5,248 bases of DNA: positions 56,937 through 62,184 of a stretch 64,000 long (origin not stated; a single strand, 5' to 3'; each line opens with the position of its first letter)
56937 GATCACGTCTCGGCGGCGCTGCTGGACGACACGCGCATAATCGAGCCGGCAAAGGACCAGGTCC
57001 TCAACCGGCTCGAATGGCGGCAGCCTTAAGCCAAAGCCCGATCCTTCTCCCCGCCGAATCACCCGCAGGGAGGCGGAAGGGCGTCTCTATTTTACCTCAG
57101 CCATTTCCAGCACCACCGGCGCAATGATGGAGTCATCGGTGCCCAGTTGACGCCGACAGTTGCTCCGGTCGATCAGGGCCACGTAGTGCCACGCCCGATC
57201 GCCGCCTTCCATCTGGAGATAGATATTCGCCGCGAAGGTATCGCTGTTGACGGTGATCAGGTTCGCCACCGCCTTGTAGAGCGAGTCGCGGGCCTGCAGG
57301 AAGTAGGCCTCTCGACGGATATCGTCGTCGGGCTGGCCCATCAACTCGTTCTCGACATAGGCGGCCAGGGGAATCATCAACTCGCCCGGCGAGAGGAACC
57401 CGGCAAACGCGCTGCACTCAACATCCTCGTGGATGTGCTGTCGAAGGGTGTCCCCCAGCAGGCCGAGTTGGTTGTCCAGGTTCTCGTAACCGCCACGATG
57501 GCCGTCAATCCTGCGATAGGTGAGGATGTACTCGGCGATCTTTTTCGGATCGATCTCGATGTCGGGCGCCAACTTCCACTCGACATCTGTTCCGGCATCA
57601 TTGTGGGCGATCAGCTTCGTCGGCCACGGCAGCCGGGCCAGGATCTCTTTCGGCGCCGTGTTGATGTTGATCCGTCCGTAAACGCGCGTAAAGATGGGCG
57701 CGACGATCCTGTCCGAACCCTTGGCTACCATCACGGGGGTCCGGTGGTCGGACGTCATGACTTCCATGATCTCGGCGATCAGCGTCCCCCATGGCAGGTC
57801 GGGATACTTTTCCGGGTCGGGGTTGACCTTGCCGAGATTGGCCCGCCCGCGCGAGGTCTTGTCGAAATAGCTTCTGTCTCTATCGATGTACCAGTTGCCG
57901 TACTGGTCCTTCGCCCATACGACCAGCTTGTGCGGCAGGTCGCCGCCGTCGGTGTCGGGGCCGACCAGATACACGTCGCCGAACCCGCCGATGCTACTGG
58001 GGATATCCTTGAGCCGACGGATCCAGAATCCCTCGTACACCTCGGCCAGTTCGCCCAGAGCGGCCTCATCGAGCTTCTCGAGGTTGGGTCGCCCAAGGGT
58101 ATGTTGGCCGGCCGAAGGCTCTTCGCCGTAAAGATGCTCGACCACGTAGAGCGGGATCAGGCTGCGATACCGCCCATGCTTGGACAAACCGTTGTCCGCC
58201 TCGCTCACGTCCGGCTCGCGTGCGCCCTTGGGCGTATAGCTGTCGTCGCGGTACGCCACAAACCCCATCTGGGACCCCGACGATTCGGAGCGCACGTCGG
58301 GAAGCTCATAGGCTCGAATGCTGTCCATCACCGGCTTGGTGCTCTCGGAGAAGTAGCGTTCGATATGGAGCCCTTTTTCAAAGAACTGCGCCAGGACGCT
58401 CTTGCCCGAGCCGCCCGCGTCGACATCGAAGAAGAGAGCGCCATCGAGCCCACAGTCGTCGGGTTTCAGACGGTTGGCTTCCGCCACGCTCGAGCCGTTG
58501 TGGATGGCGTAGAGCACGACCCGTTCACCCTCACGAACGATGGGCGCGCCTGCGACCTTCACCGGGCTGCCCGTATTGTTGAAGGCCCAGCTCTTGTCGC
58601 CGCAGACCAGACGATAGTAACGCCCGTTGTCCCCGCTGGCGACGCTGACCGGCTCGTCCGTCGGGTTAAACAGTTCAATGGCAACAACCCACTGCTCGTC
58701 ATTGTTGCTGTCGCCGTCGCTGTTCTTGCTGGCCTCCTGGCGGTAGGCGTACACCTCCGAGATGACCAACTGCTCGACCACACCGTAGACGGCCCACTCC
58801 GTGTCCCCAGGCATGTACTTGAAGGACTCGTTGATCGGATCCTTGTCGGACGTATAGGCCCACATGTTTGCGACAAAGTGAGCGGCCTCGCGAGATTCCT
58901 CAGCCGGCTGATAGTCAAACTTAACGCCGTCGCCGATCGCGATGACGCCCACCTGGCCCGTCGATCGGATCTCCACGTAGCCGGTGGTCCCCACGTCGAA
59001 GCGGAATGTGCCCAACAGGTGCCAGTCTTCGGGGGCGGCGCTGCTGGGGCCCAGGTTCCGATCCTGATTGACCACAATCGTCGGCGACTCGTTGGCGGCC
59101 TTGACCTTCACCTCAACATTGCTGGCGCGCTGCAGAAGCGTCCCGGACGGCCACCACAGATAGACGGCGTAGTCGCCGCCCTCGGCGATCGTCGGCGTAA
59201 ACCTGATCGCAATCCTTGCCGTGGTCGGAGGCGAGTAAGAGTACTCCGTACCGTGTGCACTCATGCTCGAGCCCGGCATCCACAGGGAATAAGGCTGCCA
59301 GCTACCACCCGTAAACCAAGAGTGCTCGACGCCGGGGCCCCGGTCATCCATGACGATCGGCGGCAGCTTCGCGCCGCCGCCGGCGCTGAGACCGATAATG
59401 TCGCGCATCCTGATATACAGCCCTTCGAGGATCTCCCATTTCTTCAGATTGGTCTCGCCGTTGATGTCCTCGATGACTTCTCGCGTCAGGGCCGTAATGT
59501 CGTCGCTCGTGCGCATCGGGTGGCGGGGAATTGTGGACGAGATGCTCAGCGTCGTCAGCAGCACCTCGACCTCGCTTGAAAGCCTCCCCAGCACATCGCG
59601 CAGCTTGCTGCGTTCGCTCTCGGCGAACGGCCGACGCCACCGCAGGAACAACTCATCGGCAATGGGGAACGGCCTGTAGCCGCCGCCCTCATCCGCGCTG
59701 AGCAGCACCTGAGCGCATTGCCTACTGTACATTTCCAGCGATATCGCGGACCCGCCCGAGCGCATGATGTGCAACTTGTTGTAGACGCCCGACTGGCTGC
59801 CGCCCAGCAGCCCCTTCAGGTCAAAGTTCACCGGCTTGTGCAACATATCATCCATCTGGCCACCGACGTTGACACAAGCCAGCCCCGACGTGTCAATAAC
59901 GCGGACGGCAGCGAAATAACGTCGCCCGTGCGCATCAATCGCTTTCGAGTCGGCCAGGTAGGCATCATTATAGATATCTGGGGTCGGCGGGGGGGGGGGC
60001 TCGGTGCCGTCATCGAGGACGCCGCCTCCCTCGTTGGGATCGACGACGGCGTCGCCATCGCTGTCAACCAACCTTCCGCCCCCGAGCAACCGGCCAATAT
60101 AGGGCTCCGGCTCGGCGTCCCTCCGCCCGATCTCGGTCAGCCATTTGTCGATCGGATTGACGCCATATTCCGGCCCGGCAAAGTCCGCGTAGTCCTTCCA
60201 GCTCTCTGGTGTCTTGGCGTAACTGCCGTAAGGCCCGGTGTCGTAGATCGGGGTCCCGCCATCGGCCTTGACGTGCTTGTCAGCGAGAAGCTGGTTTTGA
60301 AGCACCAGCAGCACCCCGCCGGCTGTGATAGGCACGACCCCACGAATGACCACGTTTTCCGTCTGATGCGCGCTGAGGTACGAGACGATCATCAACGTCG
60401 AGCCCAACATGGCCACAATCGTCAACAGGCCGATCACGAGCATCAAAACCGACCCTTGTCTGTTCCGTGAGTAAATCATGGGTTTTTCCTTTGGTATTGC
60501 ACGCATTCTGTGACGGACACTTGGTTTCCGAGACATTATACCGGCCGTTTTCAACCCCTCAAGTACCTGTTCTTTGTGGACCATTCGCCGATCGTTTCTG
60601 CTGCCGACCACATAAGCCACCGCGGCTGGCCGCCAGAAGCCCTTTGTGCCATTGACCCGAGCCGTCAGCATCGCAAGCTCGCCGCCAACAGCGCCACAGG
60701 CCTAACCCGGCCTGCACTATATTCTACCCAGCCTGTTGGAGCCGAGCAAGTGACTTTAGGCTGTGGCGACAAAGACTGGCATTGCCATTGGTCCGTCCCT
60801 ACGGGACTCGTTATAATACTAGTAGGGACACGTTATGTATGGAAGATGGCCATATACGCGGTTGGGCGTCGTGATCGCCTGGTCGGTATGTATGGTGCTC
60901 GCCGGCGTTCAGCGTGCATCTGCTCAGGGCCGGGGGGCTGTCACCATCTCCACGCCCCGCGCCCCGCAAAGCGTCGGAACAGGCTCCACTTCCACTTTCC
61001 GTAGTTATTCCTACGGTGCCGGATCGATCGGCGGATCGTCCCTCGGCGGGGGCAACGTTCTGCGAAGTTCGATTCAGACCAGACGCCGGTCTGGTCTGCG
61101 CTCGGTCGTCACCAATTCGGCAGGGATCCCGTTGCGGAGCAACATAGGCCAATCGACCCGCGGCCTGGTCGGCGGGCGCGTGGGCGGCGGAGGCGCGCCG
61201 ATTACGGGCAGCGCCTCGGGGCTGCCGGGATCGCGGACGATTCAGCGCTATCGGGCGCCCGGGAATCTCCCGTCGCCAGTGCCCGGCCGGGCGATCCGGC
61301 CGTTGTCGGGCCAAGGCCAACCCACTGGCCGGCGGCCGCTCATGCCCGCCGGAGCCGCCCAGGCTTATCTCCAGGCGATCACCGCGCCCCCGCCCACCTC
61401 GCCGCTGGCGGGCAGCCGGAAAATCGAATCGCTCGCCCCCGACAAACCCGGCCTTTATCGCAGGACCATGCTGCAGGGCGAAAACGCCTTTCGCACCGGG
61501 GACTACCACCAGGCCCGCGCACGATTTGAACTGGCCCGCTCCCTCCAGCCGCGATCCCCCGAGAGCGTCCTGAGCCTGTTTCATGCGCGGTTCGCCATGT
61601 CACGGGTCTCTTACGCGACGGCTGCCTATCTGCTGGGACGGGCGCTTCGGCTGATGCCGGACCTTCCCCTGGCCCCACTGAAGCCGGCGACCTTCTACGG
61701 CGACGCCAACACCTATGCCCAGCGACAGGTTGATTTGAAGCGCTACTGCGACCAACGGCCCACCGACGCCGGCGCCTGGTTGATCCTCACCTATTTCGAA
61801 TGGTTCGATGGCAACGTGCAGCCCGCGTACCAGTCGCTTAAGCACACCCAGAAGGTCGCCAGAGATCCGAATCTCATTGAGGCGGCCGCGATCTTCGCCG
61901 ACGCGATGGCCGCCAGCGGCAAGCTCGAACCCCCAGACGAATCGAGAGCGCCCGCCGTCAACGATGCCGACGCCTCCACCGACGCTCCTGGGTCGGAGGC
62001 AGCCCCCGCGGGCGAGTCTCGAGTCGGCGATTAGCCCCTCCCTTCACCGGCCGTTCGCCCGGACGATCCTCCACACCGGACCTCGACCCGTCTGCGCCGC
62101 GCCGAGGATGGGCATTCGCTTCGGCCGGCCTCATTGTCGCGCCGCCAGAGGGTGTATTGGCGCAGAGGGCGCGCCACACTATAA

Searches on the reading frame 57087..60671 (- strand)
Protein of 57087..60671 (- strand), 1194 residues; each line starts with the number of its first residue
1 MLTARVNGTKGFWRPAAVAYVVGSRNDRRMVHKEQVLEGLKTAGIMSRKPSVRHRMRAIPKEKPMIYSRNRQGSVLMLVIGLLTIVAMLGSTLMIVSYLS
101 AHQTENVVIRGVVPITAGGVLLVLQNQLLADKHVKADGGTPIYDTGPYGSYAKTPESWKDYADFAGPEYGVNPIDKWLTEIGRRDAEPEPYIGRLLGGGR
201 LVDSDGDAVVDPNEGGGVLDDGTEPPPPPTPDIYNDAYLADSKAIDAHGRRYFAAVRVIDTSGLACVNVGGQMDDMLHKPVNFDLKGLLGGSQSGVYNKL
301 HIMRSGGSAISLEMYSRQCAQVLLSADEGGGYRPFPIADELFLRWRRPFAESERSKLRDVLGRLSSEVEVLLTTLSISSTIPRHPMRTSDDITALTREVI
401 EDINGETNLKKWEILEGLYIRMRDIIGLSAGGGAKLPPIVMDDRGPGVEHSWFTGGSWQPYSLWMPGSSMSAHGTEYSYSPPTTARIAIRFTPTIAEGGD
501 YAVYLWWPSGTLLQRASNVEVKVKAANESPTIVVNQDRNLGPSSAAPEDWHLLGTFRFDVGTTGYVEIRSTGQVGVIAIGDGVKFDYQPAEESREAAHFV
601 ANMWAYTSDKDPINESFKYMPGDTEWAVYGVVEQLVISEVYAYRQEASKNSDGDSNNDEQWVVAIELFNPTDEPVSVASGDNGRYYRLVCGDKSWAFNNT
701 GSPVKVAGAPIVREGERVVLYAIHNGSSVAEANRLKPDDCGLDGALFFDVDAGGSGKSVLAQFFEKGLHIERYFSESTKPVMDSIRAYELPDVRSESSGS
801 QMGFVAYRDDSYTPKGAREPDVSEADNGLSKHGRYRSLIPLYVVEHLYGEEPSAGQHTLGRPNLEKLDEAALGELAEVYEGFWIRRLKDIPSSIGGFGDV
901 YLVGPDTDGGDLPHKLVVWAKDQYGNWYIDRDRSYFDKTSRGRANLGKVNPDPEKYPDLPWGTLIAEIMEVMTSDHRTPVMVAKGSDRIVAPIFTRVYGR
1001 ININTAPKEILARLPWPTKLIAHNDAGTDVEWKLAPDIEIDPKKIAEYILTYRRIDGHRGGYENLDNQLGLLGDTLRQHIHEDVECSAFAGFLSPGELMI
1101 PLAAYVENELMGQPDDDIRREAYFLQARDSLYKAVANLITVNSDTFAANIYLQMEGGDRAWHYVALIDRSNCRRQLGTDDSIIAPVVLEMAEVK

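Call 4: search_protein_families(library=pfam, proteins=[window:57087-60671:-], max_evalue=0.01)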
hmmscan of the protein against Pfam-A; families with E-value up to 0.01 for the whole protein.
window:57087-60671:- (1194 aa): 1 family
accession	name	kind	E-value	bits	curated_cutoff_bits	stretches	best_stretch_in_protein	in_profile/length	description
PF25275.1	Golvesin_C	-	2.3e-16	60.5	31.6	1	464-585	17-130/132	Golvesin C-terminal domain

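Call 5: search_protein_families(library=ncbifam, proteins=[window:57087-60671:-], max_evalue=0.01)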
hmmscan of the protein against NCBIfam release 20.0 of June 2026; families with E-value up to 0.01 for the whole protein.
window:57087-60671:- (1194 aa): 0 families

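Call 96: find_homologous_proteins(query=window:57087-60479:-, max_evalue=1e-10)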
Query window:57087-60479:- (1130 aa): 5 proteins with E <= 1e-10 among 8000 candidates.
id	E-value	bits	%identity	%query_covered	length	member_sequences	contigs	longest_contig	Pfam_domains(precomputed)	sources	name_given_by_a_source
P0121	0.0e+0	2621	100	100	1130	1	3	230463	PF25275.2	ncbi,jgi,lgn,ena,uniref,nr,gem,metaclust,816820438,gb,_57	ncbi:hypothetical protein LCGC14_0181460 [marine sediment metagenome]|uniref:Golvesin/Xly CBD-like d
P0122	1.5e-148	515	35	99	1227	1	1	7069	-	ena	-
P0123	2.3e-132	461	38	67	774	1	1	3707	PF25275.2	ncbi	ncbi:MAG: carbohydrate-binding protein, partial [Planctomycetota bacterium]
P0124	8.0e-42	161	27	51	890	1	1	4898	PF00932.26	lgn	-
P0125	1.2e-22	98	38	8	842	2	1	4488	PF00150.25,PF25275.2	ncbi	ncbi:MAG TPA: cellulase family glycosylhydrolase, partial [Rariglobus sp.]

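Call 97: find_encoding_contigs(protein=P0122, flank=8000, max_places=3)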
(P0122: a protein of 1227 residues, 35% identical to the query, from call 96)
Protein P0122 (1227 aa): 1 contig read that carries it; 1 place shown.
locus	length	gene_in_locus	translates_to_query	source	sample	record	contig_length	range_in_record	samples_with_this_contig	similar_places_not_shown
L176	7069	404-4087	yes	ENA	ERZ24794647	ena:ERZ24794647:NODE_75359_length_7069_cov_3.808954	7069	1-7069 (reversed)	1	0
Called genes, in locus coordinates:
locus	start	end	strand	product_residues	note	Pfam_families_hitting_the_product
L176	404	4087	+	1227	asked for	-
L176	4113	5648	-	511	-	PF11028:TMEM260_N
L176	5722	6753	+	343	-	PF01040:UbiA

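Call 98: find_encoding_contigs(protein=P0124, flank=8000, max_places=3)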
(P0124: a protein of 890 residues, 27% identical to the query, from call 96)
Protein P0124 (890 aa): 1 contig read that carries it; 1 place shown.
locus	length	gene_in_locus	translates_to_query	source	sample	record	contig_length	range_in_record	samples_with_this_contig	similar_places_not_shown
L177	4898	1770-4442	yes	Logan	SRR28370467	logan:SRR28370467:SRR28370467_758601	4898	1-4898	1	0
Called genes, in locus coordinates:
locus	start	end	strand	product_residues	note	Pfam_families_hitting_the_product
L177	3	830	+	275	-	?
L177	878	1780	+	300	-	-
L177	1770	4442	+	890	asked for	PF00932:LTD (weak)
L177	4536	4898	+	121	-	?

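Call 99: search_solved_structures(query=window:57087-60479:-, max_evalue=1)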
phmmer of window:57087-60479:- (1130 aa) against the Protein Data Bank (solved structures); distinct sequences matched with E-value up to 1: 1.
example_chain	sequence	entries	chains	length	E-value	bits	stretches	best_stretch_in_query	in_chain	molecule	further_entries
6f2p_A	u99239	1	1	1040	1.9e-08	35.6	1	407-521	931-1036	Paenibacillus xanthan lyase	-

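Call 101: search_protein_families(library=pfam, proteins=[L176:404-4084:+], max_evalue=1)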
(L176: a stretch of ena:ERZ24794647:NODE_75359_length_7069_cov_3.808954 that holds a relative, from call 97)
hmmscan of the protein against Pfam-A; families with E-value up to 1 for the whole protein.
L176:404-4084:+ (1227 aa): 2 families
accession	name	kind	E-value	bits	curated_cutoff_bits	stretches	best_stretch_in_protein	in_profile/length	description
PF25275.1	Golvesin_C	-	5.2e-05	23.8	31.6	1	484-548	52-114/132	Golvesin C-terminal domain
PF00932.25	LTD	-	0.11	13.3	34.3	1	632-712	13-69/109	Lamin Tail Domain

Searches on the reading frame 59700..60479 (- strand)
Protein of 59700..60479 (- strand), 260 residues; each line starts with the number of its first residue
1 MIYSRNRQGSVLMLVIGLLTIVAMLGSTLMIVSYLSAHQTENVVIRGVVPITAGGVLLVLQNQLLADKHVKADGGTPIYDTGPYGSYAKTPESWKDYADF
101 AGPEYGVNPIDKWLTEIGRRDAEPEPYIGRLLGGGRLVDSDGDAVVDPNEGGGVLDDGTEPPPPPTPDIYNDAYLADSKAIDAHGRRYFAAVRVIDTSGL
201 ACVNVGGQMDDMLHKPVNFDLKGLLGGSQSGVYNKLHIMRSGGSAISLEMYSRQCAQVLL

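Call 101: search_protein_families(library=pfam, proteins=[window:59700-60479:-], max_evalue=1)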
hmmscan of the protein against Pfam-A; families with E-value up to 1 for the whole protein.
window:59700-60479:- (260 aa): 1 family
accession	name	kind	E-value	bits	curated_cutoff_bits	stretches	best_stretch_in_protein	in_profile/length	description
PF24396.1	DUF7541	-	0.091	13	28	1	15-60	68-113/120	Family of unknown function (DUF7541)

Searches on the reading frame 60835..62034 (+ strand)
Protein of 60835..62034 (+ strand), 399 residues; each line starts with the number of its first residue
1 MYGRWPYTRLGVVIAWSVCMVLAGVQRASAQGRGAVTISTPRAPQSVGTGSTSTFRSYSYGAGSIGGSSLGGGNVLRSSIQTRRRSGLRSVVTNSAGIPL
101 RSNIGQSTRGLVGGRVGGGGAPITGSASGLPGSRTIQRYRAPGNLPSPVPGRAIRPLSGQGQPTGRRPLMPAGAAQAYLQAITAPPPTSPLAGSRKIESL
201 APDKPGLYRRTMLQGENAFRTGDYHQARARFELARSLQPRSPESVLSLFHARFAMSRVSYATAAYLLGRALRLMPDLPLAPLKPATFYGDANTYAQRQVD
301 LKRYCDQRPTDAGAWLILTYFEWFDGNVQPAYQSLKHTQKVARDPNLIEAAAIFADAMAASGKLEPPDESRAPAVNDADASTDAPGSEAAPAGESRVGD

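Call 4: search_protein_families(library=pfam, proteins=[window:60835-62034:+], max_evalue=0.01)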
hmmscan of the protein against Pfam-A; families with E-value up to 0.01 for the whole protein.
window:60835-62034:+ (399 aa): 2 families
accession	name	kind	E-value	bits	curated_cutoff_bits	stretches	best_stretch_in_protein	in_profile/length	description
PF23914.1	TPR_CcmH_CycH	-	0.00084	19.6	42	0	305-363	43-99/158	Cytochrome c-type biogenesis protein H TPR domain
PF07719.23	TPR_2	-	0.0058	17.1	27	0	214-240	7-33/34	Tetratricopeptide repeat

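Call 5: search_protein_families(library=ncbifam, proteins=[window:60835-62034:+], max_evalue=0.01)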
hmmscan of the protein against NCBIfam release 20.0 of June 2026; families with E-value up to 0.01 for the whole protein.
window:60835-62034:+ (399 aa): 3 families
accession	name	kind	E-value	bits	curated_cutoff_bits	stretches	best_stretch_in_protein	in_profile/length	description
TIGR02917.1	PEP_TPR_lipo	equivalog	0.00012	20.1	312.2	1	195-342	591-733/899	XrtA/PEP-CTERM system TPR-repeat protein PrsT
TIGR02521.1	type_IV_pilW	equivalog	0.0062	16.1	154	0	220-328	111-219/234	type IV pilus biogenesis/stability protein PilW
TIGR02552.1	LcrH_SycD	equivalog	0.009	15.7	104.8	0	217-288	27-96/136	SycD/LcrH family type III secretion system chaperone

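Call 87: search_solved_structures(query=A4, max_evalue=1)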
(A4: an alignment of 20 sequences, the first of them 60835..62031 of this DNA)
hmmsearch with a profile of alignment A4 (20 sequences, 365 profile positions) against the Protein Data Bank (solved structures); distinct sequences matched with E-value up to 1: 61 (the best 60 are shown).
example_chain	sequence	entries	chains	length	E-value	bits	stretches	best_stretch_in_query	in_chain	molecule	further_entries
9qhb_A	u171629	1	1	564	2.8e-23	86.1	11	183-241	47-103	Engineered tetratricopeptide repeat protein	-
8bu0_A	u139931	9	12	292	3.7e-16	62.7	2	183-241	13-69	Consensus tetratricopeptide repeat protein | Crystal structure of an 8-repeat consensus TPR superhelix with Zinc. | Monomer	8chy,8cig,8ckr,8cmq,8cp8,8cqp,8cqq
9qhc_A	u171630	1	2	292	5e-14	55.7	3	183-241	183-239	Engineered tetratricopeptide repeat protein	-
2fo7_A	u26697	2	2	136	4.3e-09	39.4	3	183-240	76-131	SYNTHETIC CONSENSUS TPR PROTEIN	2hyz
8ch0_A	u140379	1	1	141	4.5e-09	39.4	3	183-240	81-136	Consensus tetratricopeptide repeat protein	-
7obi_A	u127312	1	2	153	1e-08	38.2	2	188-241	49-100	CTPR-rv4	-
9gzg_A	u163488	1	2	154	1.3e-07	34.6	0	183-212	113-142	Engineered CTPR protein with glutamic acids for conductivity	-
1na0_A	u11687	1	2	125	3e-06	30.1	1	183-216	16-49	designed protein CTPR3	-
6vfi_B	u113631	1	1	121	1.3e-05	27.9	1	183-223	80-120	O43_dn18B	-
6vfh_A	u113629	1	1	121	1.7e-05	27.6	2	183-218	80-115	T33_dn10A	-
3kd7_A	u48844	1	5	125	2.4e-05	27.1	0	181-209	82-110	CTPR390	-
6v8e_A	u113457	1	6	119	4.7e-05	26.2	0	183-216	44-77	Designed protein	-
8ump_A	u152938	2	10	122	5.3e-05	26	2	181-243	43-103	T33-ml35-redesigned-TPR-domain-fold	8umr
6vl6_A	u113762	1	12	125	7e-05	25.6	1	182-216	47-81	T33_dn2A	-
2avp_A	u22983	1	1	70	0.0001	25.1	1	183-241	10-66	synthetic consensus TPR protein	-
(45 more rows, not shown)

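Call 88: search_protein_families(library=pfam, alignment_id=A4, max_evalue=0.01)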
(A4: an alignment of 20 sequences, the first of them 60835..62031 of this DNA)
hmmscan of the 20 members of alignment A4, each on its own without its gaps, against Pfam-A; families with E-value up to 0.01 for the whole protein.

A. member 1, window:60835-62031:+ (399 aa): 2 families
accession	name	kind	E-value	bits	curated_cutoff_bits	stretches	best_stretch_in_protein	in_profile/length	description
PF23914.1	TPR_CcmH_CycH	-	0.00084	19.6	42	0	305-363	43-99/158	Cytochrome c-type biogenesis protein H TPR domain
PF07719.23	TPR_2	-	0.0058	17.1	27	0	214-240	7-33/34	Tetratricopeptide repeat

B. families by the number of members that match (of 20 scanned): 11 families
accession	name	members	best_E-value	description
PF14559.12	TPR_19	10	1.9e-09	Tetratricopeptide repeat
PF13428.12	TPR_14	10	1.1e-07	Tetratricopeptide repeat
PF07719.23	TPR_2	6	0.00038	Tetratricopeptide repeat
PF13414.12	TPR_11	5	1.7e-05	TPR repeat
PF23914.1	TPR_CcmH_CycH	5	0.00084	Cytochrome c-type biogenesis protein H TPR domain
PF12895.13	ANAPC3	3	0.003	Anaphase-promoting complex, cyclosome, subunit 3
PF13432.12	TPR_16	2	2.2e-05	Tetratricopeptide repeat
PF14561.12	TPR_20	1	4.9e-05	Tetratricopeptide repeat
PF12487.13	DUF3703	1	0.00042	Protein of unknown function (DUF3703)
PF25060.1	ARM_TT21_2nd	1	0.0057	Tetratricopeptide repeat protein 21 second ARM domain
PF13181.12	TPR_8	1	0.0064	Tetratricopeptide repeat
